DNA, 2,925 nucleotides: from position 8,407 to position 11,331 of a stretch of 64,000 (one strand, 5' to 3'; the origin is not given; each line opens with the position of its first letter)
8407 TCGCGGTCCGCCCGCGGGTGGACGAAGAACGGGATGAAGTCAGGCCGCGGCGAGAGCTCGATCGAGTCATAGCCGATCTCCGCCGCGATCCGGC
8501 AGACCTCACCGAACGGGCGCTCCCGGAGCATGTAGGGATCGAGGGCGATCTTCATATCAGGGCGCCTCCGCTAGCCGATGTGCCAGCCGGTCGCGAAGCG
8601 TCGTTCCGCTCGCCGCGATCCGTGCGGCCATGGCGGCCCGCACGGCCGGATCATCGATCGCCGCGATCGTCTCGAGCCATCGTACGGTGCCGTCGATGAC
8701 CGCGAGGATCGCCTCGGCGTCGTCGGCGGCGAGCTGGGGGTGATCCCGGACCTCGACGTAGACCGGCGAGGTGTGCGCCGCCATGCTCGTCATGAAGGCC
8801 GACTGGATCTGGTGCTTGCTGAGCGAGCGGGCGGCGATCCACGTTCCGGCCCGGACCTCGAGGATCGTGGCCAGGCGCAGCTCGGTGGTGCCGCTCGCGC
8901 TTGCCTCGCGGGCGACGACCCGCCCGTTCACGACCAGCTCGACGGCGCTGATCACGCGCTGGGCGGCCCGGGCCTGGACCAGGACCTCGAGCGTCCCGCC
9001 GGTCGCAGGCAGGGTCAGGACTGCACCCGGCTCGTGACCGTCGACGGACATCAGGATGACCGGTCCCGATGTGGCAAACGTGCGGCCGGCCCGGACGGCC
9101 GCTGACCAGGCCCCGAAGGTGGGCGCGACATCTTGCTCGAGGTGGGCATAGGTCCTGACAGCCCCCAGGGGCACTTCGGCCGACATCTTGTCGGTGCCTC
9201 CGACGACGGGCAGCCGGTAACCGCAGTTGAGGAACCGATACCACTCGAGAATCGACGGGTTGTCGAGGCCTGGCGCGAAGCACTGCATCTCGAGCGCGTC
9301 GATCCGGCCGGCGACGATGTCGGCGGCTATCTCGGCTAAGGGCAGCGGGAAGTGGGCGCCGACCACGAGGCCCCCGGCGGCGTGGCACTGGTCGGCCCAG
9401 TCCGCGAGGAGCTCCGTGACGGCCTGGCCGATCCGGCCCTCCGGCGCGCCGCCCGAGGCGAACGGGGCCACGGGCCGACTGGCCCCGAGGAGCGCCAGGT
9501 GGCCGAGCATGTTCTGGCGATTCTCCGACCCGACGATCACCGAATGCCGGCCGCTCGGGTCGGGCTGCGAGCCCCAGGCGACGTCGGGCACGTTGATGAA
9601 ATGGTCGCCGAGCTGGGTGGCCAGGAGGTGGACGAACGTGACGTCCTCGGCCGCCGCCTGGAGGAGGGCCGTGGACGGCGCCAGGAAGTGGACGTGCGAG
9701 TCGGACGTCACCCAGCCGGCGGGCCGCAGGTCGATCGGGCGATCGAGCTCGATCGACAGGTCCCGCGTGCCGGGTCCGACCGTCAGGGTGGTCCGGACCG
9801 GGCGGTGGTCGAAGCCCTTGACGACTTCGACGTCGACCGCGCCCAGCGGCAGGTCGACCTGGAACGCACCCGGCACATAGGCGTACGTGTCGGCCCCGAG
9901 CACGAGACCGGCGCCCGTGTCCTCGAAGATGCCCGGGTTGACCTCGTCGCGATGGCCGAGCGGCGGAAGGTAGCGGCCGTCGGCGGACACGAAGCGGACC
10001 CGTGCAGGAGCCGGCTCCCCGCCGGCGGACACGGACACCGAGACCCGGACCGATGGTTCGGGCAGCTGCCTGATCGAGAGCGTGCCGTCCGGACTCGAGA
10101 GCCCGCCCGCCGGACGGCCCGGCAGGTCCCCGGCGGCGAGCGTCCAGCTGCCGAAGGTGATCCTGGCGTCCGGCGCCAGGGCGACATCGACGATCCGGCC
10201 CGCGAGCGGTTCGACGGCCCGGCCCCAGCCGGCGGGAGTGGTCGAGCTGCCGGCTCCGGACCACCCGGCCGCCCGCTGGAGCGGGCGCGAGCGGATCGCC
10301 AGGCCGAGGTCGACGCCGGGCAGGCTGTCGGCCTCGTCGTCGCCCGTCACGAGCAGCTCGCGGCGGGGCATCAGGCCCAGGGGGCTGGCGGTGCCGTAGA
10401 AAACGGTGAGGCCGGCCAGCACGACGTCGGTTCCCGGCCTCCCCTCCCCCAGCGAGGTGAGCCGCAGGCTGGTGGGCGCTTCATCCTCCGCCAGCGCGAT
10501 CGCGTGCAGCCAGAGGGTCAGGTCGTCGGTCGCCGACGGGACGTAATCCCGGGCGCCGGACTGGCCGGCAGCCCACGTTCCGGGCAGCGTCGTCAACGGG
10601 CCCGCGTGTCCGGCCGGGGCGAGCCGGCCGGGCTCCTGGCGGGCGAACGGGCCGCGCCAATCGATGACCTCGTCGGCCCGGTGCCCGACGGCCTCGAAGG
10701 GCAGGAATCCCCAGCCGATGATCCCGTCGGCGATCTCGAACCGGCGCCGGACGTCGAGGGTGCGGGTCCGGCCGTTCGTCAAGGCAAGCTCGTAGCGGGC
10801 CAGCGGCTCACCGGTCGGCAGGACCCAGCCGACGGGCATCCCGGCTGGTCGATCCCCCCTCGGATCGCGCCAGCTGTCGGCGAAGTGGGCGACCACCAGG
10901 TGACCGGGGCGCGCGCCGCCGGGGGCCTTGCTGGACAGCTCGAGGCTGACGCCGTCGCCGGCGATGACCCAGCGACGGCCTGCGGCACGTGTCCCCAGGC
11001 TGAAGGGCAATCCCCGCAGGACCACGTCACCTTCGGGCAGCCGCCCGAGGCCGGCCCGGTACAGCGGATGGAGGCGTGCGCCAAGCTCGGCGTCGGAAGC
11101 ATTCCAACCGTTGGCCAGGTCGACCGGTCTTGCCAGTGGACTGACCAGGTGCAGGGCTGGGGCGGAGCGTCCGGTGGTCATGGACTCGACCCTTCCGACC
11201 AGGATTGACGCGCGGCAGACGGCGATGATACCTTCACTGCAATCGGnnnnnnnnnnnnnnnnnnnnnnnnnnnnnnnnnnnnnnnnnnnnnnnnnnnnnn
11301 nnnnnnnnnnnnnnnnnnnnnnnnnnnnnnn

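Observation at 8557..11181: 874-aa PHP/CehA-McbA-like protein with an unassignable ~480-aa N-terminal half, head-to-head with iolD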

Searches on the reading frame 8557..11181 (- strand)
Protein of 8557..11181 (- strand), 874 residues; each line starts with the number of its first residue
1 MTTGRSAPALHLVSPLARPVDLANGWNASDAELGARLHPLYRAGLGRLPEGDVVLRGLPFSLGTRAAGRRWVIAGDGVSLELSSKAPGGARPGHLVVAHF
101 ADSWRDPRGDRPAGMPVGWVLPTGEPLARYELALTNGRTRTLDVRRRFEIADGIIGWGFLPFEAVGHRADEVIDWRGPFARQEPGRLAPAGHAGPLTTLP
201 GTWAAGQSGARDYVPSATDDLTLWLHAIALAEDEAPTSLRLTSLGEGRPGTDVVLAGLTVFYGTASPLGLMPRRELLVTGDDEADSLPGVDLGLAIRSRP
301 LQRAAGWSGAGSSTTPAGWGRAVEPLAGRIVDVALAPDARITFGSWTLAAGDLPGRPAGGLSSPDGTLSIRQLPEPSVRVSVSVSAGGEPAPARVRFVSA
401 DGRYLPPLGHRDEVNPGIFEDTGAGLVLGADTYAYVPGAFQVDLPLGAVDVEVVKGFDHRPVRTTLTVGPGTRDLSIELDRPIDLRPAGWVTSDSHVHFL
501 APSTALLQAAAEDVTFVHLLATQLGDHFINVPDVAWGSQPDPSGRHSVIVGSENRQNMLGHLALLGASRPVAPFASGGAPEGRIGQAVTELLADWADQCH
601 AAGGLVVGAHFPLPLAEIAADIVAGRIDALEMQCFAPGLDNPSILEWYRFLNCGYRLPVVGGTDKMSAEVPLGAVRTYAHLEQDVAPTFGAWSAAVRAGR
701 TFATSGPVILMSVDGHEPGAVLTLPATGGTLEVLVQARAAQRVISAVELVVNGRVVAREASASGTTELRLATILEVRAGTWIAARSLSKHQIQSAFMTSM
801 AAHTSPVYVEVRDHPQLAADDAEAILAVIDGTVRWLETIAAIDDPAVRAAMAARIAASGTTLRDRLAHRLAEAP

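Call 6: search_protein_families(library=pfam, proteins=[window:8557-11181:-], max_evalue=1)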
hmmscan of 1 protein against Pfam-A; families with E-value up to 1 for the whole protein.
window:8557-11181:- (874 aa): 1 family
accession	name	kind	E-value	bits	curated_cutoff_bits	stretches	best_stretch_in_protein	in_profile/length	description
PF06894.17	Phage_TAC_2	-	0.26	11.5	27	1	757-828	38-106/126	Bacteriophage lambda tail assembly chaperone, TAC, protein G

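Call 7: search_protein_families(library=ncbifam, proteins=[window:8557-11181:-], max_evalue=1)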
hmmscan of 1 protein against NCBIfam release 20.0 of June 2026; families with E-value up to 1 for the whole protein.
window:8557-11181:- (874 aa): 1 family
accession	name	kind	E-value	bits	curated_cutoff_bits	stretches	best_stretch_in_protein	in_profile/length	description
NF038032.1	CehA_McbA_metalo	domain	6.9e-39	134.1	80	1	489-810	1-315/315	CehA/McbA family metallohydrolase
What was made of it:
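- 8557..11181 (-): 874-aa CehA/McbA-family metallohydrolase ('BIG874'), the finding itself. NF038032 at 134 bits (call 7).
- On CehA/McbA family metallohydrolase (NCBIfam NF038032): 134.1 bits against a cutoff of 80, profile positions 1-315 of 315, aa 489-810 (call 7).
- On Iol pathway enzymes (IolA-J; Thermotoga IolM/N/O): Only NF038032 matches the 874-aa protein at E <= 1 (call 7).
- Checked: NCBIfam NF038032 CehA_McbA_metalo matches aa 489-810 at 134.1 bits, cutoff 80 (call 7).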

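Call 8: search_solved_structures(query=window:8557-11181:-, max_evalue=1, show_alignments=2)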
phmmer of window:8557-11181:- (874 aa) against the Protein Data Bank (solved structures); distinct sequences matched with E-value up to 1: 1.
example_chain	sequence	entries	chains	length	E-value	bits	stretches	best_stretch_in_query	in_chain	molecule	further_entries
9k49_F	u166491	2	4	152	0.99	10.8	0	432-540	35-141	Tol-Pal system protein TolR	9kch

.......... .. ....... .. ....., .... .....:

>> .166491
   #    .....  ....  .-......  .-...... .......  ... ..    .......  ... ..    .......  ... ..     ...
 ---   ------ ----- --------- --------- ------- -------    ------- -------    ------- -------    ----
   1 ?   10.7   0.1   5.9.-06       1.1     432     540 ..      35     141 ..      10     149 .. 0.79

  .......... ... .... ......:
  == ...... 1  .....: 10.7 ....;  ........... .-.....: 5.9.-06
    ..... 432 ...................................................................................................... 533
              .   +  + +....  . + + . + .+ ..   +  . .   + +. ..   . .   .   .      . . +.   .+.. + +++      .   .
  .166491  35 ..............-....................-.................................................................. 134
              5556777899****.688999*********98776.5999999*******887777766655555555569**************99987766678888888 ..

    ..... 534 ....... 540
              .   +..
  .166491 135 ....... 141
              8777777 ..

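Call 14: find_homologous_proteins(query=window:8557-11181:-, max_evalue=0.00001)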
Query window:8557-11181:- (874 aa): 430 proteins with E <= 0.00001 among 8000 candidates; the best 120 are listed.
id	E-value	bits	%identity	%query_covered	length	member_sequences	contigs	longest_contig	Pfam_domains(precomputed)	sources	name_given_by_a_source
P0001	0.0e+0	1940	100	100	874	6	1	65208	-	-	-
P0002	0.0e+0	1575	83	100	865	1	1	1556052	-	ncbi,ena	-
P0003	0.0e+0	1450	77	100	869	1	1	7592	-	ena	-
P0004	0.0e+0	1409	74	99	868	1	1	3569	-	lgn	-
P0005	0.0e+0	1403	74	99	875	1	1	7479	-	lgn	-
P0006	0.0e+0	1400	73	99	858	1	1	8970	-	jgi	-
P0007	0.0e+0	1343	72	98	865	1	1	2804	-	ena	-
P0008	0.0e+0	1332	71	100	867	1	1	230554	-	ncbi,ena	-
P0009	0.0e+0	1331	72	98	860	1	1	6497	-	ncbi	-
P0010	0.0e+0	1316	70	99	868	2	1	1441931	-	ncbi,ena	-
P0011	0.0e+0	1312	69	99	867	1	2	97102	-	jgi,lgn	jgi:hypothetical protein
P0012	0.0e+0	1309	70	98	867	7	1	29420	-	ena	-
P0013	0.0e+0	1298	69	98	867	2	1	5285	-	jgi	jgi:hypothetical protein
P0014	0.0e+0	1295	69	98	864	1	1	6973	-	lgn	-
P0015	0.0e+0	1286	69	99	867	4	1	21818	-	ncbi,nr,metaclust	ncbi:MAG: hypothetical protein A2Z32_12115 [Chloroflexi bacterium RBG_16_69_14]|nr:MAG: hypothetical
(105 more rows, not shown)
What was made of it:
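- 8557..11181 (-): 430 full-length homologues (call 14).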

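Call 18: find_related_loci(query=A1, collection=genome_contigs, flank=10000)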
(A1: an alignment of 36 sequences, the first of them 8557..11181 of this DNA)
Query A1 (874 aa) in genome_contigs; peptide patterns used: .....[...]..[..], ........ (x = any residue, [..] = any of these).
555 stretches matched a pattern; 518 encode a relative of the query (tblastn E <= 1e-3); the best 80 are kept; 74 distinct loci.
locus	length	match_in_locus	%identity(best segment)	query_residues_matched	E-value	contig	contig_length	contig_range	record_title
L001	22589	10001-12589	83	1-872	0e+0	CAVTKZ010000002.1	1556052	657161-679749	MAG: uncultured Chloroflexia bacterium isolate MFD06714.bin.2.165 genome assembly, contig: contig_21087, whole genome sh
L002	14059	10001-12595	71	1-872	0e+0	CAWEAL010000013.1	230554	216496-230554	MAG: uncultured Chloroflexia bacterium isolate MFD01299.bin.2.25 genome assembly, contig: contig_82381, whole genome sho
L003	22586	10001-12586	70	1-868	0e+0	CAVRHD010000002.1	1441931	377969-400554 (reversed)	MAG: uncultured Chloroflexia bacterium isolate MFD05521.bin.2.56 genome assembly, contig: contig_12267, whole genome sho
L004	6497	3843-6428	72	3-868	0e+0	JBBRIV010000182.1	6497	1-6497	MAG: Candidatus Limnocylindrales bacterium isolate Co_metawrap_2827 Cmw_2827_k141_17859332_length_6497_cov_7.0000, whole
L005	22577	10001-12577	68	1-867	0e+0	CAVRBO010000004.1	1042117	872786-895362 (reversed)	MAG: uncultured Chloroflexia bacterium isolate MFD04944.bin.1.302 genome assembly, contig: contig_45114, whole genome sh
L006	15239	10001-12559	68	16-867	0e+0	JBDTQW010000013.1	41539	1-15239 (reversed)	MAG: Chloroflexota bacterium isolate cluster3_bin.231 NODE_2400_length_41539_cov_8.937084, whole genome shotgun sequence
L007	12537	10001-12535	69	16-854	0e+0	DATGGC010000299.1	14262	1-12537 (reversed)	MAG TPA_asm: Candidatus Limnocylindrales bacterium isolate SMAG_U9744 k141_789663, whole genome shotgun sequence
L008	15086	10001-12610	68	6-868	0e+0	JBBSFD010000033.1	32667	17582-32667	MAG: Candidatus Limnocylindrales bacterium isolate LS1_sbin.78 LS1_sbin.78_K_1688039_L_32667_cov_12.0000, whole genome s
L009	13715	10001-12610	65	2-866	0e+0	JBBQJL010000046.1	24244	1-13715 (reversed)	MAG: Candidatus Limnocylindrales bacterium isolate Co_metawrap_725 Cmw_725_k141_3463568_length_24244_cov_13.0000, whole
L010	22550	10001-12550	65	14-866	0e+0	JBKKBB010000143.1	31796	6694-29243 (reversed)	MAG: Candidatus Limnocylindrales bacterium isolate swi_bin.334 S1Ck127_13508881_flag_1_multi_16.9626_len_31796, whole ge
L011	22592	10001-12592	64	16-866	0e+0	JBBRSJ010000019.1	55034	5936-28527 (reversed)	MAG: Candidatus Limnocylindrales bacterium isolate La2_metabat2.049 La2_metabat2.049_K_1552239L55034_cov_74.9732, whole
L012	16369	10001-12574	64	14-873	0e+0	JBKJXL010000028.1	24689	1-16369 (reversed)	MAG: Candidatus Limnocylindrales bacterium isolate swi_bin.173 k127_3086811, whole genome shotgun sequence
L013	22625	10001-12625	64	1-872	0e+0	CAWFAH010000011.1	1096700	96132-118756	MAG: uncultured Chloroflexia bacterium isolate MFD00822.bin.2.151 genome assembly, contig: contig_78319, whole genome sh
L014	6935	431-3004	63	1-866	0e+0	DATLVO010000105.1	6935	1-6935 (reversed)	MAG TPA_asm: Verrucomicrobiia bacterium isolate SMAG_U13194 k141_61723, whole genome shotgun sequence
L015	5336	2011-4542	65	14-867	0e+0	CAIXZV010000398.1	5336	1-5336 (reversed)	MAG: uncultured Chloroflexi bacterium isolate Umea1p4_bin-051 genome assembly, contig: bin-051:398/638, whole genome sho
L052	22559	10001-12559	51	16-869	0e+0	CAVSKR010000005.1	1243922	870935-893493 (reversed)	MAG: uncultured Chloroflexia bacterium isolate MFD09206.bin.1.191 genome assembly, contig: contig_4134, whole genome sho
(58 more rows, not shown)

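Call 30: predict_structure(alignment_id=A1)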
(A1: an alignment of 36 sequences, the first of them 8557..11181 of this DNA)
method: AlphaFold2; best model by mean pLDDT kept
length: 874 residues; sequences in the alignment: 36
mean_pLDDT: 77.6   pTM: 0.76
mean pLDDT of the five models: 77.6, 76.1, 72.3, 70.2, 68.3
residues with pLDDT >= 90: 344; 70-90: 304; 50-70: 100; < 50: 126
segments of 3 or more residues with pLDDT < 50: 1-11, 153-219, 308-312, 413-422, 523-533, 574-584, 612-614
pLDDT, mean of each block of 10 residues (from residue 1): 28 78 90 82 75 78 89 84 69 89 70 55 78 91 80 36 26 29 26 23 24 36 79 89 79 89 79 83 69 75 57 72 78 81 86 73 88 91 95 93 84 43 69 89 94 95 95 97 93 81 81 89 43 59 84 69 80 45 59 90 87 69 94 62 85 94 70 91 91 95 93 97 95 97 94 96 94 95 93 82 95 91 94 89 90 96 90 58
secondary structure, 60 per line:
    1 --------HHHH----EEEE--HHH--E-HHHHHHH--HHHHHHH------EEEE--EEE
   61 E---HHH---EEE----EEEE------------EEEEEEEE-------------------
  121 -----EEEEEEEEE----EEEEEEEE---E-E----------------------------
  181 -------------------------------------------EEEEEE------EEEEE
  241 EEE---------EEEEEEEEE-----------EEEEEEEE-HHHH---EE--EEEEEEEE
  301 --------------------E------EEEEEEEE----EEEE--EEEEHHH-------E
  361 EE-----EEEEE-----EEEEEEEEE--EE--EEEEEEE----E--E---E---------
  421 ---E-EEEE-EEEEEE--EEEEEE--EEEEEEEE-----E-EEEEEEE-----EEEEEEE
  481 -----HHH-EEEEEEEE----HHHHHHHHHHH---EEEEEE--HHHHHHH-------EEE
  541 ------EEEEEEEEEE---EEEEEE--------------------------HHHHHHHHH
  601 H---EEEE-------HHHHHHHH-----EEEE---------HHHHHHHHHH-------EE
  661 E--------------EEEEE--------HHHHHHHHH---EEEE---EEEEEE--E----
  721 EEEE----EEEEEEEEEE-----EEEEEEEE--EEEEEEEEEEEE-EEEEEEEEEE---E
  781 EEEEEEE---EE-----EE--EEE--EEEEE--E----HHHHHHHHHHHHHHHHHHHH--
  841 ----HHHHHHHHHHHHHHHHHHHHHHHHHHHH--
elements in order (helices of 4 or more, strands of 3 or more residues): H9-12 E17-20 H30-36 H39-45 E52-55 E58-61 E71-73 E78-81 E94-101 E126-134 E139-146 E224-229 E236-243 E253-261 E273-280 H282-285 E293-300 E328-335 E340-343 E346-349 E360-362 E368-372 E378-386 E393-399 E426-429 E431-436 E439-444 E447-454 E462-468 E474-480 E490-497 H502-512 E516-521 H524-530 E538-540 E547-556 E560-565 H592-601 E605-608 H616-623 E629-632 H642-651 E659-661 E676-680 H689-697 E701-704 E708-713 E721-724 E729-738 E744-751 E754-765 E767-776 E780-787 E802-804 E807-811 H819-838 H845-872
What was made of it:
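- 8566..8727 (-): aa 819-872: C-terminal helical hairpin. AF2 model (call 30).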

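Call 34: fold_search(model_id=the predicted structure, library=pdb)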
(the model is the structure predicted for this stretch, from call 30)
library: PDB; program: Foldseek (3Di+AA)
matches with E <= 10: 1269; with E <= 0.001: 5
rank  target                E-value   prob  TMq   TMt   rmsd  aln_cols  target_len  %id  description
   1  8ges_C                3.9e-04  0.25  0.10  0.12  23.6       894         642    9  R. hominis 2 beta-glucuronidase bound to UNC10201652-glucuronide (released 2024-02-14)
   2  6d8g_A                5.1e-04  0.28  0.11  0.12  23.4       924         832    8  D341A D367A calcium binding mutant of Bacteroides uniformis beta-glucuronidase 2 (released 2018-10-17)
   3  7sqc_2A               6.0e-04  0.15  0.08  0.09  42.6       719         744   10  Ciliary C1 central pair apparatus isolated from Chlamydomonas reinhardtii (released 2022-04-13)
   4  6aij                  8.4e-04  0.66  0.09  0.11  15.9       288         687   11  Cyclodextrin glycosyltransferase from Paenibacillus macerans mutant N603D (released 2018-10-10)
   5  6d8g_B                9.3e-04  0.25  0.12  0.12  24.0       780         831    9  D341A D367A calcium binding mutant of Bacteroides uniformis beta-glucuronidase 2 (released 2018-10-17)
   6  5xxz_B                1.2e-03  0.35  0.08  0.05  20.8       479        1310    8  Crystal structure of a serine protease from Streptococcus species (released 2018-08-08)
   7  5xyr                  1.2e-03  0.33  0.08  0.05  21.9       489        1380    8  Crystal structure of a serine protease from Streptococcus species (released 2018-08-08)
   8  6d1p_B                1.4e-03  0.28  0.12  0.13  21.7       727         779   10  Apo structure of Bacteroides uniformis beta-glucuronidase 3 (released 2018-10-17)
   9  3bmv                  1.6e-03  0.47  0.09  0.11  16.6       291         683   11  Cyclodextrin glycosyl transferase from Thermoanerobacterium thermosulfurigenes EM1 mutant S77P (released 2008-05-27)
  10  9lql_D                1.8e-03  0.96  0.08  0.09  10.6       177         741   15  Structure of STG-hydrolyzing beta-glucosidase 1 (PSTG1) complexed with heptyl 1-thio-beta-D-glucopyranoside (released 2026-02-04)
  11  5uj6_A                1.9e-03  0.15  0.11  0.11  23.2       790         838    8  Crystal Structure of Bacteroides Uniformis beta-glucuronidase (released 2017-06-28)
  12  1ogp_A                2.0e-03  1.00  0.09  0.18   8.0       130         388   12  The crystal structure of plant sulfite oxidase provides insight into sulfite oxidation in plants and animals (released 2003-10-09)
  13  2kl6_MODEL_1_A        2.0e-03  1.00  0.09  0.55   5.4       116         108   13  Solution NMR structure of the CARDB domain of PF1109 from Pyrococcus furiosus. Northeast Structural Genomics C (released 2009-08-25)
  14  9lql_B                2.0e-03  0.99  0.09  0.10  10.2       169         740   15  Structure of STG-hydrolyzing beta-glucosidase 1 (PSTG1) complexed with heptyl 1-thio-beta-D-glucopyranoside (released 2026-02-04)
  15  9ijj_P                2.0e-03  0.12  0.09  0.12  36.9       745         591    7  In situ structure of the central apparatus in mouse sperm axoneme. (released 2025-06-04)
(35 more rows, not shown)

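Call 35: search_solved_structures(query=A1, max_evalue=10, show_alignments=3)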
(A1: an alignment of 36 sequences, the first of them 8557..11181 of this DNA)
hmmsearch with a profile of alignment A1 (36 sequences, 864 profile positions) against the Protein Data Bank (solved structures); distinct sequences matched with E-value up to 10: 0.
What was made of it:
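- Closest known: AziU2-AziU3 complex. Different: 13% identity, TM 0.35 on the query and rmsd 6.8 A. There is no sequence-level signal (call 35).
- Tried and rejected: PDB searches by sequence and by profile found nothing (calls 8, 35).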
